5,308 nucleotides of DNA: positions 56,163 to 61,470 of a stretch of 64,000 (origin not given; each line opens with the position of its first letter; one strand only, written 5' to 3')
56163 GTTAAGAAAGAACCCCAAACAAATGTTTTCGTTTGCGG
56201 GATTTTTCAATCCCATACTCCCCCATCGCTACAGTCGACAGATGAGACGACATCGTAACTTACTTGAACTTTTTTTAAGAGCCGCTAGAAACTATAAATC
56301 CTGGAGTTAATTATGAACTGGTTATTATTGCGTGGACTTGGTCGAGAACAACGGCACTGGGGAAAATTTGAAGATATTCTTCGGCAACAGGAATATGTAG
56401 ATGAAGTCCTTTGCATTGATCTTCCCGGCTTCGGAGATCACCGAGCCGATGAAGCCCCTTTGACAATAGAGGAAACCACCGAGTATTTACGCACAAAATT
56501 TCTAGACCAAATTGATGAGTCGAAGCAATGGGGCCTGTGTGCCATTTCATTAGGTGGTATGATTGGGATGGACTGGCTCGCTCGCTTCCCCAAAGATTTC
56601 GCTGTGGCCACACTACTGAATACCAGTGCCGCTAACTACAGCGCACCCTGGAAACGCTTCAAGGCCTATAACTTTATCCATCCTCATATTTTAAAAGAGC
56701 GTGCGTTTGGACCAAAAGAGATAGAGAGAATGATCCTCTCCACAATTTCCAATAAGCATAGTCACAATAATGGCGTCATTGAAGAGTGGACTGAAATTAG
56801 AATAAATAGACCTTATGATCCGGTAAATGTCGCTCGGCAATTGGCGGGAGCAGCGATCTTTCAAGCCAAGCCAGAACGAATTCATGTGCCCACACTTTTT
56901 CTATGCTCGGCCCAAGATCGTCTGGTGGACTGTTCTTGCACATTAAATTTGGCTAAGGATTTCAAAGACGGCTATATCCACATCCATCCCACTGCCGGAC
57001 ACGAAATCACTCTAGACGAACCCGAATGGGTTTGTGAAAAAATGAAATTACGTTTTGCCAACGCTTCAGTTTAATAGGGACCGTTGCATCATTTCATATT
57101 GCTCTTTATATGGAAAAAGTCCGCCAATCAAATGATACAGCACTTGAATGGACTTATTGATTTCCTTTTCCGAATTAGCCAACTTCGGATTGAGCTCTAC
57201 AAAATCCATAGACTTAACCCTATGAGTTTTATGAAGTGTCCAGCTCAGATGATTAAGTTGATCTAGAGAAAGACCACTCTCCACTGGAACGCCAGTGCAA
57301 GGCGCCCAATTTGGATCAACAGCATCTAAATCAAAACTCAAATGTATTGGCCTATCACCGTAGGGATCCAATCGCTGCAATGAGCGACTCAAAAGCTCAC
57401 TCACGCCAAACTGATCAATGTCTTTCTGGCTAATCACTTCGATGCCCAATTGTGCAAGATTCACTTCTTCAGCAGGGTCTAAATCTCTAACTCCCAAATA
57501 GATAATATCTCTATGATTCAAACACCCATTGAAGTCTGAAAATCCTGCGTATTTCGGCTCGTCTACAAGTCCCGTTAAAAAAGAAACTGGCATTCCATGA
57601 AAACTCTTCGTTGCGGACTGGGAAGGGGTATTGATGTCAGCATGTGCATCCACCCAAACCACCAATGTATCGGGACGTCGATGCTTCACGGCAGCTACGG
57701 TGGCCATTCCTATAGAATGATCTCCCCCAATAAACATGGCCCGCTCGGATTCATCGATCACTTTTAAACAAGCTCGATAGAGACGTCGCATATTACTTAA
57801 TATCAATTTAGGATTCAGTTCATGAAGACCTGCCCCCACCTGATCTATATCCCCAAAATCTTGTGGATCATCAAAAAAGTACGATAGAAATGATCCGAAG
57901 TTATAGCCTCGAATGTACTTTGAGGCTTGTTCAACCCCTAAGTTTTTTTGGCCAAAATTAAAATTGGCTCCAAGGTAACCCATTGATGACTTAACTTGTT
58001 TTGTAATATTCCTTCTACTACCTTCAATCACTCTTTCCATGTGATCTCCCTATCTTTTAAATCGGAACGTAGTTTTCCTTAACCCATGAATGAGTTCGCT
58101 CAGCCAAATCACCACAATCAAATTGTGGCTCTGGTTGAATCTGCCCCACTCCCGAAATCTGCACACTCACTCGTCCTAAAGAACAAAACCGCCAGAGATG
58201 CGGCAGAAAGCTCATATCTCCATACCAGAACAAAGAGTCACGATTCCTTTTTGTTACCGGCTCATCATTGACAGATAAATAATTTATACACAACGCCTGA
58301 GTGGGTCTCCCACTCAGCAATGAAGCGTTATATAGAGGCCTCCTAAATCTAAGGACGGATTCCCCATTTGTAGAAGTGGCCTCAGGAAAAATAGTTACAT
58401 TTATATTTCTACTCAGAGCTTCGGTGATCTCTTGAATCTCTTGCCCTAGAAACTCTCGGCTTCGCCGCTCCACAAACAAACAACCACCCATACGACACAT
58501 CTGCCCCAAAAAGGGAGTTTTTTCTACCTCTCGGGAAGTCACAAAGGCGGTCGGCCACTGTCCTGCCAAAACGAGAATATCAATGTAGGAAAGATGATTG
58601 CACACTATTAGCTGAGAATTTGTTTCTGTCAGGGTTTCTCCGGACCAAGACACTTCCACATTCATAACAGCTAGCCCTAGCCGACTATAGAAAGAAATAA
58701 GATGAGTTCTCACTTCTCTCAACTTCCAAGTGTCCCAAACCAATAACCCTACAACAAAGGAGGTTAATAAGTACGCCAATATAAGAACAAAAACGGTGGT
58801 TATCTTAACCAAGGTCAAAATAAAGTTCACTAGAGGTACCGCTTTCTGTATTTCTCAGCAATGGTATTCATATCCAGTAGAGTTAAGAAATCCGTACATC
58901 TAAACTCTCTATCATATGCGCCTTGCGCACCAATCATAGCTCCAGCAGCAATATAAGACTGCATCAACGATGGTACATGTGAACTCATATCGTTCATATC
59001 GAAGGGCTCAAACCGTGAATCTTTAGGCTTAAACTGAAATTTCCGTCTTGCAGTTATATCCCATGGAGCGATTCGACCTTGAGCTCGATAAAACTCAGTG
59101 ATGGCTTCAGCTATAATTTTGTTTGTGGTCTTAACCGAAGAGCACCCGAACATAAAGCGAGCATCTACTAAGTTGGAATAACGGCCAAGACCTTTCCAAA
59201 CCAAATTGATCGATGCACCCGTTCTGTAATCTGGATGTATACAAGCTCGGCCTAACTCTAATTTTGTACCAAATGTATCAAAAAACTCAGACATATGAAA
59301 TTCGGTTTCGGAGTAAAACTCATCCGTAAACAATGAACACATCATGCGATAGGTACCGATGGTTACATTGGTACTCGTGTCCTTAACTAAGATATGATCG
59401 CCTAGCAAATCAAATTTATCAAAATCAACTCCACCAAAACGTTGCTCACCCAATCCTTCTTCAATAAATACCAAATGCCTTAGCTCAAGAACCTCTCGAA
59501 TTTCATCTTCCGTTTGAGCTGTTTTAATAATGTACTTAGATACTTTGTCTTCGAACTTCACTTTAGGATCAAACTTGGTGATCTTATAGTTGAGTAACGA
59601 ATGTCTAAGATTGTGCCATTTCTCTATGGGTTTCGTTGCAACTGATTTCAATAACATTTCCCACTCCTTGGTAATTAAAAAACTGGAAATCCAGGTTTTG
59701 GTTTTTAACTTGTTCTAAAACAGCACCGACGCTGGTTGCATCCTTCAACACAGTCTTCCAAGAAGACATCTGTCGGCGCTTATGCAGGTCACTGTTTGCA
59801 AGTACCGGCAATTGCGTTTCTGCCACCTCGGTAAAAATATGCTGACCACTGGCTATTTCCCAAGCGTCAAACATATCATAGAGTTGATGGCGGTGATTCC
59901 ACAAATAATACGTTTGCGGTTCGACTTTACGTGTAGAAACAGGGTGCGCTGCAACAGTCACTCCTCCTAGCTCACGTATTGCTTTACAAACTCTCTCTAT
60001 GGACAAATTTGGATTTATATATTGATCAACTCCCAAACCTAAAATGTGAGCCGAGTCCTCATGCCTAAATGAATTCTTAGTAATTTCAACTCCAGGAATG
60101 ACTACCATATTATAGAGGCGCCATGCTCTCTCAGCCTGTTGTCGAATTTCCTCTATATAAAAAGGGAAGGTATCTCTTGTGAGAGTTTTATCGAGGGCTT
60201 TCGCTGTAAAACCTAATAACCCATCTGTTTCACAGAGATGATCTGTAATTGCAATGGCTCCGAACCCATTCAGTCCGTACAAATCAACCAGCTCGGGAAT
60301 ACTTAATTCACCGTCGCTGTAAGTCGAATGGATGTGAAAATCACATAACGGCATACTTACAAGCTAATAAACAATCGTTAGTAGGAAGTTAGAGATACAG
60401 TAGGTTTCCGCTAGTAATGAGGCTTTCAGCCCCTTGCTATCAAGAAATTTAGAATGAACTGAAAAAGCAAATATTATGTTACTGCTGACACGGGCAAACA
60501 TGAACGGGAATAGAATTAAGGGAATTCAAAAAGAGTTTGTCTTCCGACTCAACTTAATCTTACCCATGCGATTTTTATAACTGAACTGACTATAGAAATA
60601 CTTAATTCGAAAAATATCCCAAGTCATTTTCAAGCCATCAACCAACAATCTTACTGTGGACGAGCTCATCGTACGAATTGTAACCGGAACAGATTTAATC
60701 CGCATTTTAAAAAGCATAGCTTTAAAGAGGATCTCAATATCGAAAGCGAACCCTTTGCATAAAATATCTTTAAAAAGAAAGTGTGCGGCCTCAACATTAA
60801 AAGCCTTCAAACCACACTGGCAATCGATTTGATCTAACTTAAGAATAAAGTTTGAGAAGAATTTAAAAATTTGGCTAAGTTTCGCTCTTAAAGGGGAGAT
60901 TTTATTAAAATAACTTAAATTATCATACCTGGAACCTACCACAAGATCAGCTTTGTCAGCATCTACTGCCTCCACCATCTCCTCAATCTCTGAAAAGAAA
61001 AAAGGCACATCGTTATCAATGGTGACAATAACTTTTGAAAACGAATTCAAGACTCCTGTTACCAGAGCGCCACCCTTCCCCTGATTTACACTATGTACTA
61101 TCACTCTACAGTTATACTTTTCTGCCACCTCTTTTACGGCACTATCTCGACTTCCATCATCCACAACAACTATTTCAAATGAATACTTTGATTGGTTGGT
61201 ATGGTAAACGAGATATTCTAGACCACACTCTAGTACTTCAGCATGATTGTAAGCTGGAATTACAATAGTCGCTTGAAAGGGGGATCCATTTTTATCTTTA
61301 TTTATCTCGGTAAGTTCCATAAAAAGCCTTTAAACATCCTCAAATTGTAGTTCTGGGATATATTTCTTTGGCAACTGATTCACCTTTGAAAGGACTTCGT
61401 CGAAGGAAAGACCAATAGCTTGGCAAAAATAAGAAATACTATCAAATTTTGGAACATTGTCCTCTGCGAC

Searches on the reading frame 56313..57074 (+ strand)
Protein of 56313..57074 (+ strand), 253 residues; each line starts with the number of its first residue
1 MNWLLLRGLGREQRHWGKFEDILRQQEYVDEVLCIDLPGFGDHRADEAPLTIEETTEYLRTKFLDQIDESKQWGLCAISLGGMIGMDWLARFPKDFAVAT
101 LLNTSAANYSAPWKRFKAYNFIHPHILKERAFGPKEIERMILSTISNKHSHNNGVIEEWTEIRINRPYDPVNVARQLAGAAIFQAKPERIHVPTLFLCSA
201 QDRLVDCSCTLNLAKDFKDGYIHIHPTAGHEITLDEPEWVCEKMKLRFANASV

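Call 56: search_protein_families(library=pfam, proteins=[window:56313-57074:+], max_evalue=0.0001)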
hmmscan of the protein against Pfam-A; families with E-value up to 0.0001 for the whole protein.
window:56313-57074:+ (253 aa): 3 families
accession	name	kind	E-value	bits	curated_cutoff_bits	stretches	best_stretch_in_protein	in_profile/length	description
PF12146.15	Hydrolase_4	-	1.7e-10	41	27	1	8-235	12-237/239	Serine aminopeptidase, S33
PF00561.26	Abhydrolase_1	-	1.8e-10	41.3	25.8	1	31-110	29-106/245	alpha/beta hydrolase fold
PF12697.13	Abhydrolase_6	-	5.9e-10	40.6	26.3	1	4-242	2-216/217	Alpha/beta hydrolase family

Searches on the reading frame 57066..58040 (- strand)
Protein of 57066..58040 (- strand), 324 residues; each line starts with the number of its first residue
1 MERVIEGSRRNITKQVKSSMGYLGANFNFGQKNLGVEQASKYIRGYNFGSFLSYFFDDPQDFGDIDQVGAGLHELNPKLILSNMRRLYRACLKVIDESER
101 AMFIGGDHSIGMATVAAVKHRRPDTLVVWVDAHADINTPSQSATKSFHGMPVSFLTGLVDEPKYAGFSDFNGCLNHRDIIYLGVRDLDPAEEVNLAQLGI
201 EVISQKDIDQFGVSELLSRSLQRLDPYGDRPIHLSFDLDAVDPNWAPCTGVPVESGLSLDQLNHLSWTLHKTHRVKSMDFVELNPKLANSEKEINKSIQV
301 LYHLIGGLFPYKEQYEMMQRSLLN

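Call 56: search_protein_families(library=pfam, proteins=[window:57066-58040:-], max_evalue=0.0001)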
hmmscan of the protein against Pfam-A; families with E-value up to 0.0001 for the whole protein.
window:57066-58040:- (324 aa): 1 family
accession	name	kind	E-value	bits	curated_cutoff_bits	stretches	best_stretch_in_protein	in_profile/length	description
PF00491.26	Arginase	-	4.8e-52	177.6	22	1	22-303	5-276/280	Arginase family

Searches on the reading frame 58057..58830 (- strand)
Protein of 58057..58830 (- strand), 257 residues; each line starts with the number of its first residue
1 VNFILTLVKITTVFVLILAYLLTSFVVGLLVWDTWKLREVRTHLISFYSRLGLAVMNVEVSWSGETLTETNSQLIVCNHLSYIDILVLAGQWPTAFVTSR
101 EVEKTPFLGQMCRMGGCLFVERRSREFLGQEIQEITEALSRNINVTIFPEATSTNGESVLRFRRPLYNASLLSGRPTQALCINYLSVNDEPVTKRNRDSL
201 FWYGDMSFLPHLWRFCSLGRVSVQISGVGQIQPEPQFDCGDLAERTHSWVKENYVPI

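Call 56: search_protein_families(library=pfam, proteins=[window:58057-58830:-], max_evalue=0.0001)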
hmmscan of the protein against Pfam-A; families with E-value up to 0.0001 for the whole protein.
window:58057-58830:- (257 aa): 1 family
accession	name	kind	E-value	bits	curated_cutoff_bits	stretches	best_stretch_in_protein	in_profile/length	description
PF01553.26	Acyltransferase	-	7.9e-17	61.8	23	1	64-169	6-118/132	Acyltransferase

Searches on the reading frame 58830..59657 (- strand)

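Call 56: search_protein_families(library=pfam, proteins=[window:58830-59657:-], max_evalue=0.0001)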
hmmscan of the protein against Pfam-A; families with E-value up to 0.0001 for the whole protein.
window:58830-59657:- (275 aa): 1 family
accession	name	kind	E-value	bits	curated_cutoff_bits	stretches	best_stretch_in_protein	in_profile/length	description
PF13444.12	Acetyltransf_5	-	4.8e-23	82.2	22.4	1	59-155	1-102/102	Acetyltransferase (GNAT) domain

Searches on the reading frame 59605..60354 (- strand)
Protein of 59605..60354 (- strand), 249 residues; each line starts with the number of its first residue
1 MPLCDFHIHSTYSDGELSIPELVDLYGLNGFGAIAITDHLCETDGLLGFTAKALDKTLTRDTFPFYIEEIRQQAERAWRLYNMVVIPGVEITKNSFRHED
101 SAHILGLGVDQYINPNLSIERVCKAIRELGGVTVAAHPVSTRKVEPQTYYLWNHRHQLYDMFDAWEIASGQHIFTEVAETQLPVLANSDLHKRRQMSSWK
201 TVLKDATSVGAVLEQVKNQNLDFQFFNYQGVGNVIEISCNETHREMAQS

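Call 56: search_protein_families(library=pfam, proteins=[window:59605-60354:-], max_evalue=0.0001)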
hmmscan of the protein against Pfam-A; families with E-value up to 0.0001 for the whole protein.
window:59605-60354:- (249 aa): 1 family
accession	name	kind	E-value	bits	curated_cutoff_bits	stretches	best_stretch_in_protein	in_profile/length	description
PF02811.25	PHP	-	1.8e-07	32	26.4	1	5-105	1-76/164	PHP domain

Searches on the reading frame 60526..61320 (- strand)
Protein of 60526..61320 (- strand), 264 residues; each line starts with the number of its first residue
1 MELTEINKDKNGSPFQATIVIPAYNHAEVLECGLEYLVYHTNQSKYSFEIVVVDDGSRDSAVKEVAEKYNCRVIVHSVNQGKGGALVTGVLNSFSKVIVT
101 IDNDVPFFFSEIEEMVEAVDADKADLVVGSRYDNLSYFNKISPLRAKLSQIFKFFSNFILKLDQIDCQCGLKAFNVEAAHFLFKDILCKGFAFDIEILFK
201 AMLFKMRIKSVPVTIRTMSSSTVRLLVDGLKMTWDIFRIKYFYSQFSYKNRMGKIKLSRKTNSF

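Call 56: search_protein_families(library=pfam, proteins=[window:60526-61320:-], max_evalue=0.0001)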
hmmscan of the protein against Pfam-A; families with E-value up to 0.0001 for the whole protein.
window:60526-61320:- (264 aa): 1 family
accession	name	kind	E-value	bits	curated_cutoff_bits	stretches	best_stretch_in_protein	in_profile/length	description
PF00535.33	Glycos_transf_2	-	4.2e-26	92.3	23.3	1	18-179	1-164/168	Glycosyl transferase family 2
